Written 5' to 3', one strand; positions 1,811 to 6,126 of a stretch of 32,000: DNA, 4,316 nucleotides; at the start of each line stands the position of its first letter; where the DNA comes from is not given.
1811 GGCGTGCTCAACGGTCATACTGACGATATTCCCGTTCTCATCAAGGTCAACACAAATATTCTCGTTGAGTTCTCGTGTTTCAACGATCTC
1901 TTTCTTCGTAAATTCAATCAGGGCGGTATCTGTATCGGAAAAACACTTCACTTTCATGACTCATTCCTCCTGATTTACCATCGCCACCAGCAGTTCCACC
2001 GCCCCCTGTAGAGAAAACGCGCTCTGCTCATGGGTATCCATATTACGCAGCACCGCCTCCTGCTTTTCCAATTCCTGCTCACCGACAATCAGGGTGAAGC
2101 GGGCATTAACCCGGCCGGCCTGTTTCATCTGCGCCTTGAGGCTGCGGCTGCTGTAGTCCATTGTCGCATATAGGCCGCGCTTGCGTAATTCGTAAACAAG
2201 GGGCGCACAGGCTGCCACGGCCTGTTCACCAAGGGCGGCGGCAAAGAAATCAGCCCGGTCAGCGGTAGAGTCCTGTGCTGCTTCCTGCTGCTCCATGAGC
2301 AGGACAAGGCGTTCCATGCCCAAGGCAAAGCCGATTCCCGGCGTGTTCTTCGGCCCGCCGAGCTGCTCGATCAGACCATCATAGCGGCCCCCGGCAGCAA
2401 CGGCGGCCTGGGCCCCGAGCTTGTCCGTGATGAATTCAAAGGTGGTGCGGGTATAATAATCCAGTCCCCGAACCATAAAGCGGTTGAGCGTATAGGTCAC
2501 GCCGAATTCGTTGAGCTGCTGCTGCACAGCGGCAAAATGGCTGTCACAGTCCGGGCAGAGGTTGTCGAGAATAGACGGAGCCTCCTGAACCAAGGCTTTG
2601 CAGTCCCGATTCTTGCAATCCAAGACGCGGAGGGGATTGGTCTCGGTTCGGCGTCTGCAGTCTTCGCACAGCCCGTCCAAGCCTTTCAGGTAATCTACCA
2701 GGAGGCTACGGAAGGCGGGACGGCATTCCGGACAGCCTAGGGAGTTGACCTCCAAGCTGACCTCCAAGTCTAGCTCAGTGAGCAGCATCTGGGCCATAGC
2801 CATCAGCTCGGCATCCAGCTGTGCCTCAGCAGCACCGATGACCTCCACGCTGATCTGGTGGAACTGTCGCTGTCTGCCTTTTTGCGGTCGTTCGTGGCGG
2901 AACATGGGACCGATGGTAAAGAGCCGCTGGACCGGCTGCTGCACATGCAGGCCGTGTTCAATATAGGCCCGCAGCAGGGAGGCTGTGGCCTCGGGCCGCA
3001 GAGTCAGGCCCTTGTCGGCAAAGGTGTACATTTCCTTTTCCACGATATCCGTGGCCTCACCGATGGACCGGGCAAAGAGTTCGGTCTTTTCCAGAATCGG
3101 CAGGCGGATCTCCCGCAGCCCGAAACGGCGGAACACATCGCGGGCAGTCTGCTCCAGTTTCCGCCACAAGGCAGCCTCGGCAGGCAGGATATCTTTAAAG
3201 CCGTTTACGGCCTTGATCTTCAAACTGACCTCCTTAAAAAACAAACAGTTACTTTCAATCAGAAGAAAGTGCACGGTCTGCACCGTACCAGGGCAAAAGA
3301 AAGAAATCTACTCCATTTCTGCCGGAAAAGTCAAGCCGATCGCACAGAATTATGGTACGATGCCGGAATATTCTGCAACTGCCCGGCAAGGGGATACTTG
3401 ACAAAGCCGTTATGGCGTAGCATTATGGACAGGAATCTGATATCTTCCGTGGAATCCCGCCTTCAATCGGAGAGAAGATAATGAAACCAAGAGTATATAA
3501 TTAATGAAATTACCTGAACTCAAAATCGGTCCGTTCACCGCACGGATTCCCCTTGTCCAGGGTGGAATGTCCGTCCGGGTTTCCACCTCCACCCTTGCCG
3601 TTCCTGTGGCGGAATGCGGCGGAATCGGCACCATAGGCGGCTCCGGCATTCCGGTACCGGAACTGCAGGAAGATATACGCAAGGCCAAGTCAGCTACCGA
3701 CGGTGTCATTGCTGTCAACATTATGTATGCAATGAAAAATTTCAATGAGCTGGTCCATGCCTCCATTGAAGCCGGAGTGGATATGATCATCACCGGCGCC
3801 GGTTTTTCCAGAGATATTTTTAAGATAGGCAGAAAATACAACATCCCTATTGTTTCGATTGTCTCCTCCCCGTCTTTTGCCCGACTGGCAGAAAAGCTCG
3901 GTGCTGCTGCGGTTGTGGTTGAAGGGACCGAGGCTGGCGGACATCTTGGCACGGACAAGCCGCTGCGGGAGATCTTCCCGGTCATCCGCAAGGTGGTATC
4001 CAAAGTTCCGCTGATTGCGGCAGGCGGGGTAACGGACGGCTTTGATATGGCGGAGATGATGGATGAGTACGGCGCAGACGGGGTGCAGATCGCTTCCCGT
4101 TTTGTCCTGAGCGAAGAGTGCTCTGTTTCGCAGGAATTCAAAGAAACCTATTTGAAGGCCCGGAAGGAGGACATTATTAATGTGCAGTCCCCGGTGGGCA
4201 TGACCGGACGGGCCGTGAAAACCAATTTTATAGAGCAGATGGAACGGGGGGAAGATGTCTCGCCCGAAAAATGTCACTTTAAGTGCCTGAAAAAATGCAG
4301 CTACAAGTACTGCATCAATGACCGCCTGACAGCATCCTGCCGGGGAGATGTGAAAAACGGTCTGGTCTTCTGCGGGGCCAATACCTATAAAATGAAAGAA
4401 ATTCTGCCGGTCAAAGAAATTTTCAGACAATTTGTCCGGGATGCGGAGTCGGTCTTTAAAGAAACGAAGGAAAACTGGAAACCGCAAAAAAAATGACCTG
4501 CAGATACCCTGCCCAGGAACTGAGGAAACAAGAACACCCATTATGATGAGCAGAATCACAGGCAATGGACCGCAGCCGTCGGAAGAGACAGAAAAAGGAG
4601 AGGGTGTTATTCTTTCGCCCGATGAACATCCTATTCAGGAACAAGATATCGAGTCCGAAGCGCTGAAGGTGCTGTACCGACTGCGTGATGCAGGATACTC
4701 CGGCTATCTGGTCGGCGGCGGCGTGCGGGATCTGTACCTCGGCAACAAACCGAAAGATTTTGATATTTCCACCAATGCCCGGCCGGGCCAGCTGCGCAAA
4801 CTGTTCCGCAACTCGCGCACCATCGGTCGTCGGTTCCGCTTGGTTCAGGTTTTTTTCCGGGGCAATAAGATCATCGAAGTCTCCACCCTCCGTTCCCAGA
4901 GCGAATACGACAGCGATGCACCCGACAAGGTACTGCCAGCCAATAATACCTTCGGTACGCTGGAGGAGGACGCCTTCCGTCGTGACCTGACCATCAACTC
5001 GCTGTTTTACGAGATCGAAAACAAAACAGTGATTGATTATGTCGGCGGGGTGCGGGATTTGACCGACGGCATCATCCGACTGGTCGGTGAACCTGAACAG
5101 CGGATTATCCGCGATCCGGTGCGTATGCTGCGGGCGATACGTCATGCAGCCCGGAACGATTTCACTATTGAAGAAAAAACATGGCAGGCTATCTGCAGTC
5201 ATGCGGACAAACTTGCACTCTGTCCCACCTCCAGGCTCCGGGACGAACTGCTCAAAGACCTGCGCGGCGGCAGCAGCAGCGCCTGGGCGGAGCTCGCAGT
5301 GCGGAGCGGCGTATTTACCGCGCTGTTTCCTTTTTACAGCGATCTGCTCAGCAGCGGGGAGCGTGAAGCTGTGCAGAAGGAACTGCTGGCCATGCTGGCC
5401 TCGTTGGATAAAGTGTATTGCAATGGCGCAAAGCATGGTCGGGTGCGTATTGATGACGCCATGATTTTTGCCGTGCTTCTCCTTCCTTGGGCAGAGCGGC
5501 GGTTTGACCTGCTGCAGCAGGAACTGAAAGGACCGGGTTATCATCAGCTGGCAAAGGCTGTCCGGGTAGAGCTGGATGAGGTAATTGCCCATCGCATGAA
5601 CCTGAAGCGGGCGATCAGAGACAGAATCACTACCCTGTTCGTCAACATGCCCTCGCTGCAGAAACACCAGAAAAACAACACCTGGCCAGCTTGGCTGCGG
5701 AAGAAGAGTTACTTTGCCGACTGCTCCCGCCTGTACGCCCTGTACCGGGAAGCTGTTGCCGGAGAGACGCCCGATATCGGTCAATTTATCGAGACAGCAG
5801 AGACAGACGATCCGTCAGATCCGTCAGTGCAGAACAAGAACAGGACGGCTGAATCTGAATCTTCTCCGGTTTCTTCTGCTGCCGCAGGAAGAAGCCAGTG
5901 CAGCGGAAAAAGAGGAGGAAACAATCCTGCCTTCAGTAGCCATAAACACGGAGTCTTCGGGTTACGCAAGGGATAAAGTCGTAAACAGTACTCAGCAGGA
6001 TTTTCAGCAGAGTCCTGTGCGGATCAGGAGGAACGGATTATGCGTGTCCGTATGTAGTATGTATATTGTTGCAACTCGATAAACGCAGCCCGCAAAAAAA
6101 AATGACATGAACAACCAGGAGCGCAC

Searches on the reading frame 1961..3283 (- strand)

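Call 11: search_protein_families(library=pfam, proteins=[window:1961-3283:-], max_evalue=0.01)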
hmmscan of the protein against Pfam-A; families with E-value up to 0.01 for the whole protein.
window:1961-3283:- (440 aa): 5 families
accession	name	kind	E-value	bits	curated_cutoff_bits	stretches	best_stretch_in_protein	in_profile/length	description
PF13393.11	tRNA-synt_His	-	9.9e-41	140.4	25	1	28-326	1-308/308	Histidyl-tRNA synthetase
PF00587.30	tRNA-synt_2b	-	2.7e-15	57.3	29.3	1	87-330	2-175/179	tRNA synthetase class II core domain (G, H, P, S and T)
PF03129.25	HGTP_anticodon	-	3.8e-14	53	21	1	351-433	7-92/94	Anticodon binding domain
PF01409.25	tRNA-synt_2d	-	1.2e-06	28.6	19.8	1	42-175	21-158/246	tRNA synthetases class II core domain (F)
PF00152.25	tRNA-synt_2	-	1.7e-06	27.8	25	1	118-175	91-144/308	tRNA synthetases class II (D, K and N)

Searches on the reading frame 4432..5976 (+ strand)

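Call 11: search_protein_families(library=pfam, proteins=[window:4432-5976:+], max_evalue=0.01)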
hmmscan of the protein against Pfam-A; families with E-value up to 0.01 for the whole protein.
window:4432-5976:+ (514 aa): 2 families
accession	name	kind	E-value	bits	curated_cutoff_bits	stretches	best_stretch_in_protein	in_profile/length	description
PF01743.26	PolyA_pol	-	6.3e-36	123.9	23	1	92-216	2-126/126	Poly A polymerase head domain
PF12627.12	PolyA_pol_RNAbd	-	9.7e-16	57.7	22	1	243-303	1-61/64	Probable RNA and SrmB- binding site of polymerase A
